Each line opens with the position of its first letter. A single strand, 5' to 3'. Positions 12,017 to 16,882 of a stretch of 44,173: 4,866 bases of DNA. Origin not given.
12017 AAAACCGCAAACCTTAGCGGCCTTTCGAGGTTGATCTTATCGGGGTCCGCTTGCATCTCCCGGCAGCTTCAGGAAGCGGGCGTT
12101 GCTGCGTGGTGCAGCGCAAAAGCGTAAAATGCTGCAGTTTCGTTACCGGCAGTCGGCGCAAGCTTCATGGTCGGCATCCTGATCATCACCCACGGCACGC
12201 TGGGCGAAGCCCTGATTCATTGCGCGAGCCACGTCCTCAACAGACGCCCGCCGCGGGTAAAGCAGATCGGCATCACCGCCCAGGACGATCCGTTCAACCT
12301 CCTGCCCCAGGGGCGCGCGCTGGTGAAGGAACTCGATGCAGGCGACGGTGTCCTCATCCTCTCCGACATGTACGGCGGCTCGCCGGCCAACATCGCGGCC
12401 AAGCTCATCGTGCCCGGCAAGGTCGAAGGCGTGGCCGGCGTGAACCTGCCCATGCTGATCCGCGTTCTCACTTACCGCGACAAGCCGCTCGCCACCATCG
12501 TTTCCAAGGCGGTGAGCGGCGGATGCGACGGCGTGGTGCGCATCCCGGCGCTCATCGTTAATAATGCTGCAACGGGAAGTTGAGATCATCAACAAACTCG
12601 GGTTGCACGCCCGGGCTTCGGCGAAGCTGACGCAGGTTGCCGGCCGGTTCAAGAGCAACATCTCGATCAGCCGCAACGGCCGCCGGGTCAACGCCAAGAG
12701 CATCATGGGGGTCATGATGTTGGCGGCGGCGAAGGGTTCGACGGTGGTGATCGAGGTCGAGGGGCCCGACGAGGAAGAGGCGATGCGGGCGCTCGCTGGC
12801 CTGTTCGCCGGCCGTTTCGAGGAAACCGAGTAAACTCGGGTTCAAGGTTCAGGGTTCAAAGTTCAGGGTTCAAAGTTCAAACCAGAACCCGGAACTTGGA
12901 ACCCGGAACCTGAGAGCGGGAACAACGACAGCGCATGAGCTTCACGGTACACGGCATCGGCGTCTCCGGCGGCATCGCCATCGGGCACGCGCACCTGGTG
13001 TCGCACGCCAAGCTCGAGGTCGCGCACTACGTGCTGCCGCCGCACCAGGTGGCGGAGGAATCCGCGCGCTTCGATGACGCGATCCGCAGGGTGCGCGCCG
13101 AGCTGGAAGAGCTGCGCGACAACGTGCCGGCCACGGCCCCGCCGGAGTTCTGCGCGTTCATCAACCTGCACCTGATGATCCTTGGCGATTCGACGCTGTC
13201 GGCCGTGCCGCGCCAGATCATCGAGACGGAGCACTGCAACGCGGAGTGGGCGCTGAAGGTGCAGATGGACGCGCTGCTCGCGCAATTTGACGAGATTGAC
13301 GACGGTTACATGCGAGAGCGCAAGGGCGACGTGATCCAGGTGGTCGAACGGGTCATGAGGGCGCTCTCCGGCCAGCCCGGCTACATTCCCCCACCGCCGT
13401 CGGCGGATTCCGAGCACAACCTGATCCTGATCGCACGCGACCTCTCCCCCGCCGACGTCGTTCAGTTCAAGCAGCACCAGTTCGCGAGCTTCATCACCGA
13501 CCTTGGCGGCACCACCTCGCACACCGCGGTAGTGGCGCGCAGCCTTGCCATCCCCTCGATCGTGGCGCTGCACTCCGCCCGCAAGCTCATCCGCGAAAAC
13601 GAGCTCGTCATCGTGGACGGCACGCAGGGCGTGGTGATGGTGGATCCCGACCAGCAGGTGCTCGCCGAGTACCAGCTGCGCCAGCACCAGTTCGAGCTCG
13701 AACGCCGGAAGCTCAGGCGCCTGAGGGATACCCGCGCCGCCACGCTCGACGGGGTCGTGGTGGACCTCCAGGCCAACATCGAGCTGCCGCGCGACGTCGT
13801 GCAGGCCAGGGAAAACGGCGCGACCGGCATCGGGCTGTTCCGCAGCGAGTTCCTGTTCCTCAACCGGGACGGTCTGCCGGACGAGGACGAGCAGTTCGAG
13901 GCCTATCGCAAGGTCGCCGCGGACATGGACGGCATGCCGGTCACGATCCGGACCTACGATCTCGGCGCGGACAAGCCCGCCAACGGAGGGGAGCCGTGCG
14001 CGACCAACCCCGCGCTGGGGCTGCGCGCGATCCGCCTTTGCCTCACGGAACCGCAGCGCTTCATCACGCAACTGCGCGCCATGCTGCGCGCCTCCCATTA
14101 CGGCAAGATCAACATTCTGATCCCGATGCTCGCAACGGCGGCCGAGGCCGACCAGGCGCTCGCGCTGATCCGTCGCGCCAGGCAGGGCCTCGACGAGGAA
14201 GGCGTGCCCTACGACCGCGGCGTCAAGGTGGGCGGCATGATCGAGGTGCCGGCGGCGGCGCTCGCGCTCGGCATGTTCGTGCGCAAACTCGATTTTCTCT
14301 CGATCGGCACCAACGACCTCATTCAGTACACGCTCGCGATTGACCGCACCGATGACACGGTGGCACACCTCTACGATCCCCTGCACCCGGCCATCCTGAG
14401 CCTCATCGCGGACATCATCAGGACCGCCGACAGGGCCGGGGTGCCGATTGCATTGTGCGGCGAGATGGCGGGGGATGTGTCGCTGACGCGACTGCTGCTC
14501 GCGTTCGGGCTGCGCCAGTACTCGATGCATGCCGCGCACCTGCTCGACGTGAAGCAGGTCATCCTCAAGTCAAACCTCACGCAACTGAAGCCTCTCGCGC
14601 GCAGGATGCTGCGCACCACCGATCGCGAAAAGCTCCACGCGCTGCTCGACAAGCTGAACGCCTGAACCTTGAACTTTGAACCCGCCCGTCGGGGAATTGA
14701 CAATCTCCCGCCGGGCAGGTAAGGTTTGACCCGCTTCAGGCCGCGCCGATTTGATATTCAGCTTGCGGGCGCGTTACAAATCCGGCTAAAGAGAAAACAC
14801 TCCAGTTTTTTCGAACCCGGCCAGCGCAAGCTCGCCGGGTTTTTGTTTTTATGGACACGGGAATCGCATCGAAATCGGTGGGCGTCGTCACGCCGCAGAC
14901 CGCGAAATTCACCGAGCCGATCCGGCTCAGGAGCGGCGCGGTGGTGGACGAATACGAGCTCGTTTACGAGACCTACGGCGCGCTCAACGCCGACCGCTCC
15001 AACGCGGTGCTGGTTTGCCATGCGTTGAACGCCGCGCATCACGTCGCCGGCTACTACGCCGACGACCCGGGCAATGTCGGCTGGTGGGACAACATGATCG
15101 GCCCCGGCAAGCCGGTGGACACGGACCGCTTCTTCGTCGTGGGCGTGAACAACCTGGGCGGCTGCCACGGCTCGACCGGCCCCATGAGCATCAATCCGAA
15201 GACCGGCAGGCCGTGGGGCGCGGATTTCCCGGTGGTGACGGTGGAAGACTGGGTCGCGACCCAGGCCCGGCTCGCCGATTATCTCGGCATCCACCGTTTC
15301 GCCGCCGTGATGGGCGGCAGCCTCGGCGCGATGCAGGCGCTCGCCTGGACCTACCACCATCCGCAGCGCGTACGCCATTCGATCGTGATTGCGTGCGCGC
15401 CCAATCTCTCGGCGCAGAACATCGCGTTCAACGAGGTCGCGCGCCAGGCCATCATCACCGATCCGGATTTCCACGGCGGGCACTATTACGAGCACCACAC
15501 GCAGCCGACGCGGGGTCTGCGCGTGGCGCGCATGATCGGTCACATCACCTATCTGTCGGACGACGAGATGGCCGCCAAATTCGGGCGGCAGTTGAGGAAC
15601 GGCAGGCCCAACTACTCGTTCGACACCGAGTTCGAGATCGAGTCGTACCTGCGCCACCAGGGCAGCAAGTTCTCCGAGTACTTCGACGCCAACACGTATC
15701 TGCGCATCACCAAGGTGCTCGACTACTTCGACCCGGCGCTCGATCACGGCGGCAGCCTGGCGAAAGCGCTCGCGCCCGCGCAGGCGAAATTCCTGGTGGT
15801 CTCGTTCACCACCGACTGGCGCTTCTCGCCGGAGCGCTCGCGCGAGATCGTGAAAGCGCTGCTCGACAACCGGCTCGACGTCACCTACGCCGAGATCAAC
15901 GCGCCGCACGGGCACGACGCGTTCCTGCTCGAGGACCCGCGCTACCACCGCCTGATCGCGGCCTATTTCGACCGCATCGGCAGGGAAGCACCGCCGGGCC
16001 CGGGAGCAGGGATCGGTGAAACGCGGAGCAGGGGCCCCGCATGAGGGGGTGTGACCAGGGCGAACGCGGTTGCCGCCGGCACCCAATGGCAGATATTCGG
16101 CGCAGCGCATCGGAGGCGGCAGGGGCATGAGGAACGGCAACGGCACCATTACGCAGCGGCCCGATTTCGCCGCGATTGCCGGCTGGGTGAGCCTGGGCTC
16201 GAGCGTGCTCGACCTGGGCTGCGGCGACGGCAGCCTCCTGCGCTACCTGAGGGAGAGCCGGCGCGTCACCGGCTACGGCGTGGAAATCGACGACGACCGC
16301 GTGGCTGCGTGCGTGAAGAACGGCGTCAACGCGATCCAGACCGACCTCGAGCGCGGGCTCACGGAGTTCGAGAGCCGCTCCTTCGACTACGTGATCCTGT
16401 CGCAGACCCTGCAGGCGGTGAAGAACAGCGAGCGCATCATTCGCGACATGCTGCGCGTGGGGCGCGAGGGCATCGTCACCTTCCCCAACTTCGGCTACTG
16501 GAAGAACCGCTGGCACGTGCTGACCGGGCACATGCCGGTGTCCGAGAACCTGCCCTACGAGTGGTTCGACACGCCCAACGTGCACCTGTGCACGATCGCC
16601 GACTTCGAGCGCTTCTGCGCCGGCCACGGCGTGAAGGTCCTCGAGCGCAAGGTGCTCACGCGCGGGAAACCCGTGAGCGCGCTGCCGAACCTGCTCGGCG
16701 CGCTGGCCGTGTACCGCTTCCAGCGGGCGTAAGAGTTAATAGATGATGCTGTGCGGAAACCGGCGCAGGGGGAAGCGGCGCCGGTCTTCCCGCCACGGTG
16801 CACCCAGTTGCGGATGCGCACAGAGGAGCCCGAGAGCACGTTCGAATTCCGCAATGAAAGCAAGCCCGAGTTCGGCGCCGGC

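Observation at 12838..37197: Family of heptad-periodic palindromic elements occupying intercistronic gaps of core operons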

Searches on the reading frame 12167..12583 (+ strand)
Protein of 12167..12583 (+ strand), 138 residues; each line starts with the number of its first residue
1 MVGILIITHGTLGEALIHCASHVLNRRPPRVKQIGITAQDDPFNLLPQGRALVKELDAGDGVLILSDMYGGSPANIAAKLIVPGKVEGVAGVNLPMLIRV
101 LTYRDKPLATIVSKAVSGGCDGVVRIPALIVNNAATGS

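Call 63: search_protein_families(library=pfam, proteins=[window:12167-12583:+], max_evalue=0.00001)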
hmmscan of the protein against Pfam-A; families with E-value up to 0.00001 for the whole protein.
window:12167-12583:+ (138 aa): 1 family
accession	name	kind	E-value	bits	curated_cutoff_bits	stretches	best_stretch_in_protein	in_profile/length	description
PF03610.21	EIIA-man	-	1.4e-17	64.4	21.4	1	3-107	1-106/116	PTS system fructose IIA component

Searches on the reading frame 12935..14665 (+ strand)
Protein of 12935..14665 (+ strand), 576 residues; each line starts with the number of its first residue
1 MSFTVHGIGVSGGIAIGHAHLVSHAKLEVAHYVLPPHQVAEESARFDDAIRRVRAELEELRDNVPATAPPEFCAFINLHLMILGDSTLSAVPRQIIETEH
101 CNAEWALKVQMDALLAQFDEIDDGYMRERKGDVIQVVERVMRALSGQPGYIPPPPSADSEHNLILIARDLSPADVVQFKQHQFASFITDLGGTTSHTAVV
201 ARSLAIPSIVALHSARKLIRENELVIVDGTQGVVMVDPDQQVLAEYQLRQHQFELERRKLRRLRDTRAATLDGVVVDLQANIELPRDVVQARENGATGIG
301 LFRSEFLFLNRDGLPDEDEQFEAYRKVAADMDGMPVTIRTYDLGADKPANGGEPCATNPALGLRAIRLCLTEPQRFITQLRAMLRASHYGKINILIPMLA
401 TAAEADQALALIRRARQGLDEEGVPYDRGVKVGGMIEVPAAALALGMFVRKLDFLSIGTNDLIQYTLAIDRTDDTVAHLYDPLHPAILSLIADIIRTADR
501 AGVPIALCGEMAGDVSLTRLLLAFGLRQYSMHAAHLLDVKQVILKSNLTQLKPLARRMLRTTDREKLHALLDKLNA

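Call 13: find_encoding_contigs(protein=window:12935-14665:+, flank=10000, max_places=6)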
Protein window:12935-14665:+ (576 aa): 1 contig read that carries it; 1 place shown.
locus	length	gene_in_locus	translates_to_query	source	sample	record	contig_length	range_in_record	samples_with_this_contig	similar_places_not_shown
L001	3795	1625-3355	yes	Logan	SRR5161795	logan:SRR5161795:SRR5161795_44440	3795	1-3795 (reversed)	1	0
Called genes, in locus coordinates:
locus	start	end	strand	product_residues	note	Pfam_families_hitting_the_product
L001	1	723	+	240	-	?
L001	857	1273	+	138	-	PF03610:EIIA-man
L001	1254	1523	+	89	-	PF00381:PTS-HPr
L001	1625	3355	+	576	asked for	PF05524:PEP-utilisers_N, PF00391:PEP-utilizers, PF02896:PEP-utilizers_C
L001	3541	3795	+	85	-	?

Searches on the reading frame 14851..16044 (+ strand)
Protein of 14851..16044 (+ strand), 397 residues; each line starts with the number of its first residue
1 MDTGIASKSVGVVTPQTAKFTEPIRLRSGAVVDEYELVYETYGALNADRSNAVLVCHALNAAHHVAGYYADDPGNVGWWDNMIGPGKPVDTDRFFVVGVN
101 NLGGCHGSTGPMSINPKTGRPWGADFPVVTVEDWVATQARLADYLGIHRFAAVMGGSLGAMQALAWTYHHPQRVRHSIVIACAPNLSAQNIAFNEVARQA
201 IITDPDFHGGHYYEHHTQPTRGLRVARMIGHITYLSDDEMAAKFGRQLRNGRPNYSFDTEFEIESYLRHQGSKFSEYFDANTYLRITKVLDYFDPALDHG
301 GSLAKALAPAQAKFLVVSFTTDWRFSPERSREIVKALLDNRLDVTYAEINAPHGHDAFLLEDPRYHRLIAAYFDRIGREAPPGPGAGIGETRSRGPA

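Call 64: search_protein_families(library=pfam, proteins=[window:14851-16044:+], max_evalue=0.00001)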
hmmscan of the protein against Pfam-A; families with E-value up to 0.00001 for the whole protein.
window:14851-16044:+ (397 aa): 1 family
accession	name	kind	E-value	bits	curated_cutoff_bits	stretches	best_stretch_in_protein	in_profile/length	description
PF00561.26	Abhydrolase_1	-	2.9e-18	66.9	25.8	1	52-358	2-241/245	alpha/beta hydrolase fold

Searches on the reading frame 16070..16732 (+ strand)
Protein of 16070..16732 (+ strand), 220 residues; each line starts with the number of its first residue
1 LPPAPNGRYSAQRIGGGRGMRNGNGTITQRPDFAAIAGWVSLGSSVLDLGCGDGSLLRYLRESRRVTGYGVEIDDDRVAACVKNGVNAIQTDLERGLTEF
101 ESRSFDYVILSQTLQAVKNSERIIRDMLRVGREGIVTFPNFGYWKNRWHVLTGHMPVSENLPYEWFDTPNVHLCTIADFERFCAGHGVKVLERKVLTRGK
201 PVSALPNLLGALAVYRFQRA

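Call 64: search_protein_families(library=pfam, proteins=[window:16070-16732:+], max_evalue=0.00001)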
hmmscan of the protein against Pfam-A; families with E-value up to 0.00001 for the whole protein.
window:16070-16732:+ (220 aa): 6 families
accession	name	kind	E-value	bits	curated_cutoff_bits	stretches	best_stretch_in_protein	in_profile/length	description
PF07021.18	MetW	-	2.7e-71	239.6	21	1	30-216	1-192/193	Methionine biosynthesis protein MetW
PF08241.18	Methyltransf_11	-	3.2e-12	47.3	21.2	1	47-134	1-90/95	Methyltransferase domain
PF13489.12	Methyltransf_23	-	1.4e-11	44.8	27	1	41-138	21-116/164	Methyltransferase domain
PF13649.12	Methyltransf_25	-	1.3e-10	42.2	27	1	46-134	1-96/97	Methyltransferase domain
PF13847.12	Methyltransf_31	-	2.3e-10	40.7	27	1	43-136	4-107/145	Methyltransferase domain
PF08242.18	Methyltransf_12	-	3.2e-08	34.6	30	1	47-130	1-91/98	Methyltransferase domain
